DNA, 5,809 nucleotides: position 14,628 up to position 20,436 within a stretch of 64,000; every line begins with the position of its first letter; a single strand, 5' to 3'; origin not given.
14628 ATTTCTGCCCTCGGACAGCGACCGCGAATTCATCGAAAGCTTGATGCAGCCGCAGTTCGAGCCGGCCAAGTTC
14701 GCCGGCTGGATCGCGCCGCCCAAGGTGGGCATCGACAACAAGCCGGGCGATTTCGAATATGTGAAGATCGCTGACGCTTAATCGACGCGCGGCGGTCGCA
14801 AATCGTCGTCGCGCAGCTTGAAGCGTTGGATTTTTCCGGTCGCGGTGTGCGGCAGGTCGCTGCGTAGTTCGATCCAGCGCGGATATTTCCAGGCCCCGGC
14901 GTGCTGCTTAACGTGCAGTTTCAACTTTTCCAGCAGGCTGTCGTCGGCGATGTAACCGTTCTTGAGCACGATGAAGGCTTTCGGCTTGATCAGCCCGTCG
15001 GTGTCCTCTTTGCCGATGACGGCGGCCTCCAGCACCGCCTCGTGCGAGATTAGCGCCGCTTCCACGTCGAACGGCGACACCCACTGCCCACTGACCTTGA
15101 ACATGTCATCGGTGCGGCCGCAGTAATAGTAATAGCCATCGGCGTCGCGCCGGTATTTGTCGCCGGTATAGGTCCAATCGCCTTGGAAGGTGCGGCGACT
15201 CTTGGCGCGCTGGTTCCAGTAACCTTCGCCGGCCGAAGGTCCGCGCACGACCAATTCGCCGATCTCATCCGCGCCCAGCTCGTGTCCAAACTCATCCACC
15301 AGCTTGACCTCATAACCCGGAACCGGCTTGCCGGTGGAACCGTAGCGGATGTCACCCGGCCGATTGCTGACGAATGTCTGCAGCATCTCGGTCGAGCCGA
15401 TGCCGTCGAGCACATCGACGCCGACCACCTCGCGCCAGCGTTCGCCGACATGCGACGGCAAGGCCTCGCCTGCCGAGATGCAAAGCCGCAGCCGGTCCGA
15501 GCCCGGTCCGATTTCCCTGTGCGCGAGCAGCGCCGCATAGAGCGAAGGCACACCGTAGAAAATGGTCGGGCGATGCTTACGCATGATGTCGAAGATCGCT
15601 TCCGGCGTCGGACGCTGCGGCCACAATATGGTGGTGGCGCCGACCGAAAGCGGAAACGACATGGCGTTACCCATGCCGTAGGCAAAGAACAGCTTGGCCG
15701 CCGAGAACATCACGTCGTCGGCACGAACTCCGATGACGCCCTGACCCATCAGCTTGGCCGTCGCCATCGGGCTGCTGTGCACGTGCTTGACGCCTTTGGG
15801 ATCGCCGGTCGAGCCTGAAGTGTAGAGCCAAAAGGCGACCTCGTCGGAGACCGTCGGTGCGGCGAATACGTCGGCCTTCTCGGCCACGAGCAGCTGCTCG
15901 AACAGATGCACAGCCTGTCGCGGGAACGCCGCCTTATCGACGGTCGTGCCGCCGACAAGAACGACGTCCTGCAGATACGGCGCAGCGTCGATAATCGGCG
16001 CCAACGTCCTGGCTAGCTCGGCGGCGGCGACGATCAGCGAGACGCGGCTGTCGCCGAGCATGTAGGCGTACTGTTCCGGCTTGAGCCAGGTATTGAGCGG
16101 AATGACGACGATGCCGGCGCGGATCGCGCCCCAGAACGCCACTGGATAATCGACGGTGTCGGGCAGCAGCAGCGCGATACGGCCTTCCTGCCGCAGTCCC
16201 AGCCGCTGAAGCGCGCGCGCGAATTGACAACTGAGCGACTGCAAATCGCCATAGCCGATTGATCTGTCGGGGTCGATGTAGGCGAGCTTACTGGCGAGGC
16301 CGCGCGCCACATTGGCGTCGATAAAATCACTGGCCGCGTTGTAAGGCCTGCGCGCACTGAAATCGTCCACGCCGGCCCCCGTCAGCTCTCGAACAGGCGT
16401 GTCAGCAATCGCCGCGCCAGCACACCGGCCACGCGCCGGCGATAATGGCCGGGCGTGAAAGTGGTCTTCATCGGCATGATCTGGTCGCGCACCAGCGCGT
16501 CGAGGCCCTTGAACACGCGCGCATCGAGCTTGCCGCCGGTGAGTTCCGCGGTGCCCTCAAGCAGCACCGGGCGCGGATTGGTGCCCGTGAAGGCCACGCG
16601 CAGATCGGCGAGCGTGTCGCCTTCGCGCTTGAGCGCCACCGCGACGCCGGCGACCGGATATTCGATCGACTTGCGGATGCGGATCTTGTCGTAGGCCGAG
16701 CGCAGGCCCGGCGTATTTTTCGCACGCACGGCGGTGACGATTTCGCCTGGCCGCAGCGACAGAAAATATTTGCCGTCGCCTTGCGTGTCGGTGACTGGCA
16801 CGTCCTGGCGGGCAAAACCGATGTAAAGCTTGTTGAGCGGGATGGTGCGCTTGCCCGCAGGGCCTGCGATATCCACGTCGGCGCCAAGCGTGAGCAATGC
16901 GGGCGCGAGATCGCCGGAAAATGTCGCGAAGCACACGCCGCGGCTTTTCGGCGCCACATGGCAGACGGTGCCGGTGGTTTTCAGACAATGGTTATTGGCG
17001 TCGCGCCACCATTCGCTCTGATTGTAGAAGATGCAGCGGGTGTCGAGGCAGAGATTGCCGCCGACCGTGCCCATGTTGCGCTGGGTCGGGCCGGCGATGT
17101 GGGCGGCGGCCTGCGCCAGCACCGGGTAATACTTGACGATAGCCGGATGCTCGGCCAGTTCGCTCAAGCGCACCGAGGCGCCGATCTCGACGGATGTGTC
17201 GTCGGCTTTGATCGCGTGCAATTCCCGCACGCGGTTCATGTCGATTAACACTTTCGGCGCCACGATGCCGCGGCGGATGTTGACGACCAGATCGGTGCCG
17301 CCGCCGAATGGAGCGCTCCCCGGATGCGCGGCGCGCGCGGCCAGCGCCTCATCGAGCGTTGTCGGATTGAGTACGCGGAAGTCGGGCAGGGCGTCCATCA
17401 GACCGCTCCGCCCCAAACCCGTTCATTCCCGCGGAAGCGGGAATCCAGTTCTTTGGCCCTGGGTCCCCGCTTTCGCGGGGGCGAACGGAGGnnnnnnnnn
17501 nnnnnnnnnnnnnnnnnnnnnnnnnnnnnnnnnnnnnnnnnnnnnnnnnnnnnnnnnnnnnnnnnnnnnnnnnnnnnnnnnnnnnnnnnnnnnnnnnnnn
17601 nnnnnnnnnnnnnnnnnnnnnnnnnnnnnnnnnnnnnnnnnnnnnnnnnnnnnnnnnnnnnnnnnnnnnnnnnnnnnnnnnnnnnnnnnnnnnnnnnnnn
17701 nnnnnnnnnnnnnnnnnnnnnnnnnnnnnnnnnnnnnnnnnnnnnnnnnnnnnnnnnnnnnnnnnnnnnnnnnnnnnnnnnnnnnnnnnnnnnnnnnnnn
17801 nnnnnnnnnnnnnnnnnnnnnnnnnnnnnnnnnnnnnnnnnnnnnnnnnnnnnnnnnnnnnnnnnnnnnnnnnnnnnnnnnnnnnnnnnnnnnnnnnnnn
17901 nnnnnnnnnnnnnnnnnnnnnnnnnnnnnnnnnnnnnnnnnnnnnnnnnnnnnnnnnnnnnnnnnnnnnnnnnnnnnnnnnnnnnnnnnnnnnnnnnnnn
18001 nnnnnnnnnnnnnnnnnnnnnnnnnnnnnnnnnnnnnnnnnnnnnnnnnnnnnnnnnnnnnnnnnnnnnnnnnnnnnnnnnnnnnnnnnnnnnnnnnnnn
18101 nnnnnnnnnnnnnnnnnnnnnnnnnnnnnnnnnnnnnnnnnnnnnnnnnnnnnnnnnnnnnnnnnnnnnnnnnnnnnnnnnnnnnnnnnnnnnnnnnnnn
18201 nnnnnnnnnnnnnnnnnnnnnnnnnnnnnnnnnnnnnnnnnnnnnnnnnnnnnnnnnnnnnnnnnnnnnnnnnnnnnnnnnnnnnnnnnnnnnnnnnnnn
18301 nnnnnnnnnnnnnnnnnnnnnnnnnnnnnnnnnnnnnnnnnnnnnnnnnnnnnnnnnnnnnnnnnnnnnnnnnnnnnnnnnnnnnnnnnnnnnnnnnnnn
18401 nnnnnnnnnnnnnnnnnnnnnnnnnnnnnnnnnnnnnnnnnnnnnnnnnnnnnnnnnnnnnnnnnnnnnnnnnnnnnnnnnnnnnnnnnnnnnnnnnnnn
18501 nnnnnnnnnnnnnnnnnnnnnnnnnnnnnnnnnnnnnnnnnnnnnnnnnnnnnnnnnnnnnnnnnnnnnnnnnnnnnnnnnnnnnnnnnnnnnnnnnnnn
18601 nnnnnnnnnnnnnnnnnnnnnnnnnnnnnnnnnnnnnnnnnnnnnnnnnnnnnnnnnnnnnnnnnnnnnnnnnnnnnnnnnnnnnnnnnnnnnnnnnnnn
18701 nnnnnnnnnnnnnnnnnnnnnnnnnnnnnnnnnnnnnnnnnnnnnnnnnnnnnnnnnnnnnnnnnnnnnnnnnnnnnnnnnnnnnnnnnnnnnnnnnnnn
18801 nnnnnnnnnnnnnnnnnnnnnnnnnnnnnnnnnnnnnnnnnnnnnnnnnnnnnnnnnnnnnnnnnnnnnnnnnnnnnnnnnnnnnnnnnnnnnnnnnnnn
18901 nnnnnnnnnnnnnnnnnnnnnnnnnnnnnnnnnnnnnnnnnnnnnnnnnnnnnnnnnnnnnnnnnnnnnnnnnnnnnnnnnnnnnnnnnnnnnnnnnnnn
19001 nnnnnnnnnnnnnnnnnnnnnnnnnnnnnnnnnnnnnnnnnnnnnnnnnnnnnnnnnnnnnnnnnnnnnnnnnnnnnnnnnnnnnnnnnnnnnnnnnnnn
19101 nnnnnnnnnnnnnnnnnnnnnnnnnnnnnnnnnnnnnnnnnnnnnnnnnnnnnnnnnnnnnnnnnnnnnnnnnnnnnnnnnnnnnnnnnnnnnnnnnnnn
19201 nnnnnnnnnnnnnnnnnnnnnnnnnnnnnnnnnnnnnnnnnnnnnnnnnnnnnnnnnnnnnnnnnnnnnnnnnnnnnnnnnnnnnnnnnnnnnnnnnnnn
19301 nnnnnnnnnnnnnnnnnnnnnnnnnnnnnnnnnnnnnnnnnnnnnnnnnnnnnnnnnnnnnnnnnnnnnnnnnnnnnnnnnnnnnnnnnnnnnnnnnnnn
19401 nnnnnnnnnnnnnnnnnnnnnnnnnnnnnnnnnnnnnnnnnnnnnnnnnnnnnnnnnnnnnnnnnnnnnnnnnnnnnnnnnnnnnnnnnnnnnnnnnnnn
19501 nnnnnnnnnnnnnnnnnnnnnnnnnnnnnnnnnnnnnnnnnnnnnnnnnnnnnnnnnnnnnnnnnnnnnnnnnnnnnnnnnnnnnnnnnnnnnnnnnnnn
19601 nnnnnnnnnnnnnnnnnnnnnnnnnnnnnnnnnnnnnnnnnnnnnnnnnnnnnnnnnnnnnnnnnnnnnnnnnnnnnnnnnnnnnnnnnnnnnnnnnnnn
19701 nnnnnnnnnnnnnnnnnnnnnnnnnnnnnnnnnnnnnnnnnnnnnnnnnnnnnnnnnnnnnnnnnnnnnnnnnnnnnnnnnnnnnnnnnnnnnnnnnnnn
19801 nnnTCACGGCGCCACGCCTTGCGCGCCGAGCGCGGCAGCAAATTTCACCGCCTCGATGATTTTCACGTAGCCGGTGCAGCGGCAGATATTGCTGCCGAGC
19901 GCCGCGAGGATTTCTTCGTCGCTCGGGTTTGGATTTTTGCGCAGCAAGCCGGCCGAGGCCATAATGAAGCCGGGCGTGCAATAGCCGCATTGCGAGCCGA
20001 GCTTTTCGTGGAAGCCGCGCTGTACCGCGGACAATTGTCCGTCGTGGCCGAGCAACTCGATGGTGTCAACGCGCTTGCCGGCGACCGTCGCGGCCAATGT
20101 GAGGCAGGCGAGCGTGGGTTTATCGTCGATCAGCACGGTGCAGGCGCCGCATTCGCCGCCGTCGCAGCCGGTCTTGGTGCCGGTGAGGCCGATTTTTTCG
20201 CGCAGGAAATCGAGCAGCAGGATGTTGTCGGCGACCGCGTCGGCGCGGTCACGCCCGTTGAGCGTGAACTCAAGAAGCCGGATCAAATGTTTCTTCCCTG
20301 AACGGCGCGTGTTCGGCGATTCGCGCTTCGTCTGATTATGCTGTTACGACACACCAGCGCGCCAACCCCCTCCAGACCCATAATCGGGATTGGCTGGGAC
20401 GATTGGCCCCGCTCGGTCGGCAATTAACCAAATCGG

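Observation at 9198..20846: Hybrid aromatic pathway: 'anaerobic' 4-hydroxybenzoyl-CoA reductase coupled to the O2-dependent Box epoxidase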

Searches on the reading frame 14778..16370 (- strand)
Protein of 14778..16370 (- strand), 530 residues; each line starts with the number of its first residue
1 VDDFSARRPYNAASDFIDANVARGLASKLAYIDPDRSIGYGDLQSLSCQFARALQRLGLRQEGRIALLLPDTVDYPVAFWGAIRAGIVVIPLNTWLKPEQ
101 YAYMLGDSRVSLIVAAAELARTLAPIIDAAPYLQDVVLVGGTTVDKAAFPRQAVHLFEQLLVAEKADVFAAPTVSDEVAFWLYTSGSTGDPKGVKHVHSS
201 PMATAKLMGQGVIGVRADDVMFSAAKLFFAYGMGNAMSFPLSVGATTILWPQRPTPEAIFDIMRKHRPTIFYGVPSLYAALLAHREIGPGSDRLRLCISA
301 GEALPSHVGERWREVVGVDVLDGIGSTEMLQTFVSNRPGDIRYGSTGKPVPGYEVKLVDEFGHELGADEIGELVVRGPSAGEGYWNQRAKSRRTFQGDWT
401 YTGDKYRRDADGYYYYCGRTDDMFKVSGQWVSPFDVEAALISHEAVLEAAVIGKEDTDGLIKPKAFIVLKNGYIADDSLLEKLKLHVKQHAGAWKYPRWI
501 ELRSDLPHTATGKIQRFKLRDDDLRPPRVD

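Call 3: search_protein_families(library=ncbifam, proteins=[window:14778-16370:-])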
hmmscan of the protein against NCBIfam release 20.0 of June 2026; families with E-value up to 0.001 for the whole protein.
window:14778-16370:- (530 aa): 106 families (the best 25 are shown)
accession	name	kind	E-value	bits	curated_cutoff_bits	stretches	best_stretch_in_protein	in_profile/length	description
TIGR02262.1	benz_CoA_lig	subfamily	2e-218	726.2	375.25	1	9-521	2-507/508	benzoate-CoA ligase family protein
NF053567.1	HBDA_AROS1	equivalog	1.4e-112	376.7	1000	1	9-521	11-517/523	3-hydroxybenzoate--CoA ligase HbdA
NF004837.0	PRK06187.1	subfamily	4.6e-105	351.9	476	1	24-522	20-521/531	long-chain-fatty-acid--CoA ligase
NF003313.0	PRK04319.1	equivalog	4.4e-88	296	729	1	10-525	43-563/574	acetate--CoA ligase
NF047394.1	AcylCoAsynMbcS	equivalog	1.1e-81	275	850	1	35-523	39-520/525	acyl-CoA synthetase MbcS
TIGR03098.1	ligase_PEP_1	hypoth_equivalog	3.7e-76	256.6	592.35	1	21-520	9-515/517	acyl-CoA ligase (AMP-forming), exosortase A system-associated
NF004716.0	PRK06060.1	equivalog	3.7e-72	243.5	1228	1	21-522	15-489/705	p-hydroxybenzoic acid--AMP ligase FadD22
NF006182.0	PRK08316.1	subfamily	1.5e-71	241.5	663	1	22-522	21-516/523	fatty acyl-CoA synthetase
NF004808.0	PRK06155.1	equivalog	2.9e-70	237.1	722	1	31-522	40-521/542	ATP-dependent acyl-CoA ligase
NF006181.0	PRK08314.1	subfamily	4.9e-70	236.3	705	1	25-523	37-554/563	long-chain-fatty-acid--CoA ligase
NF005714.0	PRK07529.1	subfamily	2.1e-69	234.5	632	1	35-524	61-577/640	acyl-CoA synthetase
NF004229.0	PRK05677.1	subfamily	1.4e-68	231.7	879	2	152-525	183-557/563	long-chain-fatty-acid--CoA ligase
NF004114.0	PRK05605.1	equivalog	1.5e-67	228.2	766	2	164-522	209-568/575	long-chain-fatty-acid--CoA ligase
TIGR02188.1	Ac_CoA_lig_AcsA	equivalog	2e-67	227.9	724.95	1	35-520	87-602/629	acetate--CoA ligase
NF006523.0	PRK08974.1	equivalog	2.8e-67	227.1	884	2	152-523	182-553/561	long-chain-fatty-acid--CoA ligase FadD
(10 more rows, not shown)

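Call 4: search_protein_families(library=pfam, proteins=[window:14778-16370:-])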
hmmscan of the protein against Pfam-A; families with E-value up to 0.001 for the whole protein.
window:14778-16370:- (530 aa): 2 families
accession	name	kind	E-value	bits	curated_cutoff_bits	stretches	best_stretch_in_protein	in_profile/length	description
PF00501.34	AMP-binding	-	4e-80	269.9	29.9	1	22-385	5-384/384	AMP-binding enzyme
PF13193.12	AMP-binding_C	-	1.7e-16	61.4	24.5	1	436-513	2-76/76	AMP-binding enzyme C-terminal domain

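Call 16: search_solved_structures(query=window:14778-16370:-, max_evalue=1e-40)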
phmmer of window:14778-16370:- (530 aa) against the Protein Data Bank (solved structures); distinct sequences matched with E-value up to 1e-40: 39.
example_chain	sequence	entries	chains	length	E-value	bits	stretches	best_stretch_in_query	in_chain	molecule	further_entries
2v7b_A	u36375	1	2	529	2.5e-154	518.1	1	25-521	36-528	BENZOATE-COENZYME A LIGASE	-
4rm3_A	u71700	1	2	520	9.6e-141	473.3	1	10-522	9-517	Benzoate-coenzyme A ligase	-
4rlf_A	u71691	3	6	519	9.6e-141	473.3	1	10-522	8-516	Benzoate-coenzyme A ligase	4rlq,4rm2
4eat_A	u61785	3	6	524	9.9e-141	473.3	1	10-522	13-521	Benzoate-coenzyme A ligase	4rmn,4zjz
6m2u_A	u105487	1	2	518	1.2e-140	473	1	10-522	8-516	Benzoate-coenzyme A ligase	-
6m2o_A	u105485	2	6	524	1.2e-140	473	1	10-522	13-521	Benzoate-coenzyme A ligase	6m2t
4wv3_A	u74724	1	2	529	4.5e-129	434.8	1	10-521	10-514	Anthranilate-CoA ligase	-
9g79_B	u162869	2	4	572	1.9e-59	205.1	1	10-527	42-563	Acetyl-coenzyme A synthetase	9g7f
5u2a_A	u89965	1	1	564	2e-59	205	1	37-524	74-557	AMP-dependent synthetase and ligase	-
2wd9_A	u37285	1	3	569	2.3e-57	198.1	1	42-523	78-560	ACYL-COENZYME A SYNTHETASE ACSM2A, MITOCHONDRIAL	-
2vze_A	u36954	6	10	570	2.3e-57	198.1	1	42-523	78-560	ACYL-COENZYME A SYNTHETASE ACSM2A, MITOCHONDRIAL | Acyl-coenzyme A synthetase ACSM2A, mitochondrial precursor | Acyl-coenzyme A synthetase ACSM2A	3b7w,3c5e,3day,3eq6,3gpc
5oe3_A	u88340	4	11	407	5.2e-57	197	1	50-421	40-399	Anthranilate--CoA ligase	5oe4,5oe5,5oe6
8biq_D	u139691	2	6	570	1.1e-51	179.3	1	35-522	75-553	4-hydroxybutyrate--CoA ligase 1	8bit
3etc_A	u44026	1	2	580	8.8e-51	176.4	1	10-523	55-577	AMP-binding protein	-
6mfy_A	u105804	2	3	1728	2.5e-50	174.9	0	26-523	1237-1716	Linear gramicidin synthase subunit A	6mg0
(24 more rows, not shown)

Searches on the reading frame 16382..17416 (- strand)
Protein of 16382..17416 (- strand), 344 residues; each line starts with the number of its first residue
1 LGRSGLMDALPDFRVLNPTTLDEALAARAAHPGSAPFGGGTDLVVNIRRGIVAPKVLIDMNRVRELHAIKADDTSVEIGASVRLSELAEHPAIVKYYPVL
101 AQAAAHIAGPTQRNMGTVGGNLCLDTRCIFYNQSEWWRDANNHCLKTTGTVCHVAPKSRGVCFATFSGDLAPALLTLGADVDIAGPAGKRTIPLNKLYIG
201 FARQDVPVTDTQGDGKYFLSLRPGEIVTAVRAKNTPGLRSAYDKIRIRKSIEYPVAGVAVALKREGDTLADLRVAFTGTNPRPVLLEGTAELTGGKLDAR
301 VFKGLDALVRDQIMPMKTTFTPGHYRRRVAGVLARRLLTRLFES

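Call 3: search_protein_families(library=ncbifam, proteins=[window:16382-17416:-])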
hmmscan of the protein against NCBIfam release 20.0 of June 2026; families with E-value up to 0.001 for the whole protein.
window:16382-17416:- (344 aa): 7 families
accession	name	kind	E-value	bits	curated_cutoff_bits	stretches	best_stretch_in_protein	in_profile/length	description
TIGR03195.1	4hydrxCoA_B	equivalog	5.1e-124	413.6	404.55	1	9-343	1-321/321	4-hydroxybenzoyl-CoA reductase subunit beta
NF043083.1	XdhB_XDHase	equivalog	7.2e-43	146.8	310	2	16-123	8-116/289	xanthine dehydrogenase subunit XdhB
NF041019.1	glyceraldDH_beta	equivalog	4.8e-40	137.5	350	2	11-123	4-116/280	glyceraldehyde dehydrogenase subunit beta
NF007427.0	PRK09971.1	equivalog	1.3e-37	129.6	287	2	15-123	7-116/292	xanthine dehydrogenase FAD-binding subunit XdhB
TIGR02963.1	xanthine_xdhA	equivalog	6.9e-28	97.5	467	2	14-122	194-300/468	xanthine dehydrogenase small subunit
TIGR03199.1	pucC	equivalog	2.6e-23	82.7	306.05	1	18-124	1-108/264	xanthine dehydrogenase subunit C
TIGR03312.1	Se_sel_red_FAD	hypoth_equivalog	6.2e-08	32.1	241.5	1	16-123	5-107/257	molybdopterin-dependent oxidoreductase FAD-binding subunit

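Call 4: search_protein_families(library=pfam, proteins=[window:16382-17416:-])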
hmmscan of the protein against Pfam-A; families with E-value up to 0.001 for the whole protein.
window:16382-17416:- (344 aa): 3 families
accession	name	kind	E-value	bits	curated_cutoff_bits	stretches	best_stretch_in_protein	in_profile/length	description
PF00941.27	FAD_binding_5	-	8.5e-41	140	27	1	12-231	2-166/170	FAD binding domain in molybdopterin dehydrogenase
PF03450.22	CO_deh_flav_C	-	5.6e-10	39.7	25.5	1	241-340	2-101/102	CO dehydrogenase flavoprotein C-terminal domain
PF01565.28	FAD_binding_4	-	0.00081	19.5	26.4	0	34-118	27-111/139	FAD binding domain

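Call 14: search_solved_structures(query=window:16382-17416:-, show_alignments=1, max_evalue=1e-10)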
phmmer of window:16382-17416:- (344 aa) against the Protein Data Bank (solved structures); distinct sequences matched with E-value up to 1e-10: 13.
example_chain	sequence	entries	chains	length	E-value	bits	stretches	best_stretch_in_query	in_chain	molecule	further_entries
1rm6_B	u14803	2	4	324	6.9e-81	275.1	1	7-343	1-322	4-hydroxybenzoyl-CoA reductase beta subunit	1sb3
5y6q_B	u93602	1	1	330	2.8e-25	92.3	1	23-285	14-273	Aldehyde oxidase medium subunit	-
4zoh_B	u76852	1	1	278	1.7e-22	83.2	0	219-338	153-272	Putative oxidoreductase FAD-binding subunit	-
1ffv_C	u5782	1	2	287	2.3e-20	76.1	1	11-123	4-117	CUTM, FLAVOPROTEIN OF CARBON MONOXIDE DEHYDROGENASE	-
1ffu_C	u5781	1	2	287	6e-20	74.8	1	11-123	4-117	CUTM, FLAVOPROTEIN OF CARBON MONOXIDE DEHYDROGENASE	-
1zxi_C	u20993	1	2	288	7.5e-19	71.2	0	213-340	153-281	Carbon monoxide dehydrogenase medium chain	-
5g5g_B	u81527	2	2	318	9e-19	70.9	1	21-295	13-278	PUTATIVE XANTHINE DEHYDROGENASE YAGR MOLYBDENUM-BINDING SU SUBUNIT | Aldehyde oxidoreductase FAD-binding subunit PaoB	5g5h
1n5w_C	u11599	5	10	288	1.2e-18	70.4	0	213-340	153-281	Carbon monoxide dehydrogenase medium chain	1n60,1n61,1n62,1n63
3hrd_C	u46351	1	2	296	9.1e-18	67.6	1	11-124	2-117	Nicotinate dehydrogenase FAD-subunit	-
7dqx_B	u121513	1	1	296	1.9e-14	56.7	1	35-123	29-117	6-hydroxypseudooxynicotine dehydrogenase complex subunit alpha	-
7dqx_E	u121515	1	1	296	2e-14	56.6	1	35-123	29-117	6-hydroxypseudooxynicotine dehydrogenase complex subunit alpha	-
8uem_B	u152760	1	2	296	2.4e-14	56.3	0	35-124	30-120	Carbon monoxide dehydrogenase medium chain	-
1t3q_C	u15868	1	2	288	9.5e-14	54.4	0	11-123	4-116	quinoline 2-oxidoreductase medium subunit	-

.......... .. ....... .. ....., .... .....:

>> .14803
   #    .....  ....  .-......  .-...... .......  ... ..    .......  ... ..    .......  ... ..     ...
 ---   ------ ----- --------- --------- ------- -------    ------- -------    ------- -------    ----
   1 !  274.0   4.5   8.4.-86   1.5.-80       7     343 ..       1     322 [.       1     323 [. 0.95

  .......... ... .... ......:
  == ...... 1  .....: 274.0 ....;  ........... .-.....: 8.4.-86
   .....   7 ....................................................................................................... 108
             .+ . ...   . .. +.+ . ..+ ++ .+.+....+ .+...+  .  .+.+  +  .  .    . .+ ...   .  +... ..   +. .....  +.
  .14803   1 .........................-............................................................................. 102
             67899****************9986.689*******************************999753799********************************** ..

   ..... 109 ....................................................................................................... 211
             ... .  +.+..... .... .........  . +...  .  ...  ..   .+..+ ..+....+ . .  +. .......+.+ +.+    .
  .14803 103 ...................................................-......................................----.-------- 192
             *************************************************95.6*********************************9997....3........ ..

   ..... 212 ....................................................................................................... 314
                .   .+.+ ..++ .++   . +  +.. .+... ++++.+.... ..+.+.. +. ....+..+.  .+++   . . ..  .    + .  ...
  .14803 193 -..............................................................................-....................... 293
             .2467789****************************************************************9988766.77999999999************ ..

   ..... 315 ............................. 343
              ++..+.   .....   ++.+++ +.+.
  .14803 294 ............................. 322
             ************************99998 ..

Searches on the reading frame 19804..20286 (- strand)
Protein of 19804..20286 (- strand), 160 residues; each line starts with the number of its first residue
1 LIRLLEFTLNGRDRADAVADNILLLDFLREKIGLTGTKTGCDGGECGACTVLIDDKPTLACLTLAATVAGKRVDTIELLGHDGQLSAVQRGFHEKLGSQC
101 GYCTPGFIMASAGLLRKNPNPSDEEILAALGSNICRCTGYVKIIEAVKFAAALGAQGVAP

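Call 3: search_protein_families(library=ncbifam, proteins=[window:19804-20286:-])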
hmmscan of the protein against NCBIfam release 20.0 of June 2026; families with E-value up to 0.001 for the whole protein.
window:19804-20286:- (160 aa): 17 families
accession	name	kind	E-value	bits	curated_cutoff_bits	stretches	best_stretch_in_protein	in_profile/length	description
TIGR03193.1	4hydroxCoAred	equivalog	7.9e-73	243.3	257.8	1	4-151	1-148/148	4-hydroxybenzoyl-CoA reductase subunit gamma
NF041020.1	glyceraldDH_gamma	equivalog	4.6e-49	166.1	290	1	7-151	15-159/164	glyceraldehyde dehydrogenase subunit gamma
NF043084.2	XdhC_XDHase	equivalog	9.6e-47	158.3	217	1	5-149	3-148/151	xanthine dehydrogenase subunit XdhC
TIGR03311.1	Se_dep_XDH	equivalog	2.1e-44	151.9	830.45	1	6-153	2-146/848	selenium-dependent xanthine dehydrogenase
TIGR02963.1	xanthine_xdhA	equivalog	1.7e-43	148.9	467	1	6-153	2-160/468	xanthine dehydrogenase small subunit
TIGR03198.1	pucE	equivalog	4.1e-43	146.4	254.3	1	5-149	4-147/151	xanthine dehydrogenase subunit E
NF045668.1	pterin_aldehy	equivalog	1.5e-41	142.4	1100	1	7-152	5-153/905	molybdopterin-dependent aldehyde oxidoreductase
NF007387.0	PRK09908.1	equivalog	7.9e-37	126.1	212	1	6-148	10-153/159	xanthine dehydrogenase iron sulfur-binding subunit XdhC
NF008514.0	PRK11433.1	equivalog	7.4e-35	120.4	322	1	5-151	53-214/218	aldehyde dehydrogenase iron-sulfur subunit PaoA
TIGR02969.1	mam_aldehyde_ox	subfamily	3.4e-32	111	1912.3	1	6-149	4-159/1330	aldehyde oxidase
TIGR03313.1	Se_sel_red_Mo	hypoth_equivalog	3.3e-11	41.6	1101.9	1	7-152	1-146/951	molybdopterin-dependent oxidoreductase Mo/Fe-S-binding subunit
NF009226.0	PRK12576.1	equivalog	1.6e-05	24.4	344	1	38-76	57-95/317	succinate dehydrogenase/fumarate reductase iron-sulfur subunit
NF004616.0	PRK05950.1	subfamily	4.1e-05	22.9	228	1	35-74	52-91/238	succinate dehydrogenase iron-sulfur subunit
NF004898.0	PRK06259.1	equivalog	0.00015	20.5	385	1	38-64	49-75/488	fumarate reductase (CoM/CoB) subunit TfrB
NF010071.0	PRK13552.1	equivalog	0.0002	20.7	264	1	41-73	57-89/241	fumarate reductase iron-sulfur subunit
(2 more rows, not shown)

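Call 4: search_protein_families(library=pfam, proteins=[window:19804-20286:-])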
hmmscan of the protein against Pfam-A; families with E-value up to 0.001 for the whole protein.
window:19804-20286:- (160 aa): 3 families
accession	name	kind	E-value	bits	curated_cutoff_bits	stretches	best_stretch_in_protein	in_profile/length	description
PF01799.25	Fer2_2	-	2e-28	98.8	30.3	1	75-148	1-75/75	[2Fe-2S] binding domain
PF00111.32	Fer2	-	4.7e-08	33.3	21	1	8-64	2-75/77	2Fe-2S iron-sulfur cluster binding domain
PF13085.11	Fer2_3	-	6.1e-06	26.6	27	1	39-72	50-83/107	2Fe-2S iron-sulfur cluster binding domain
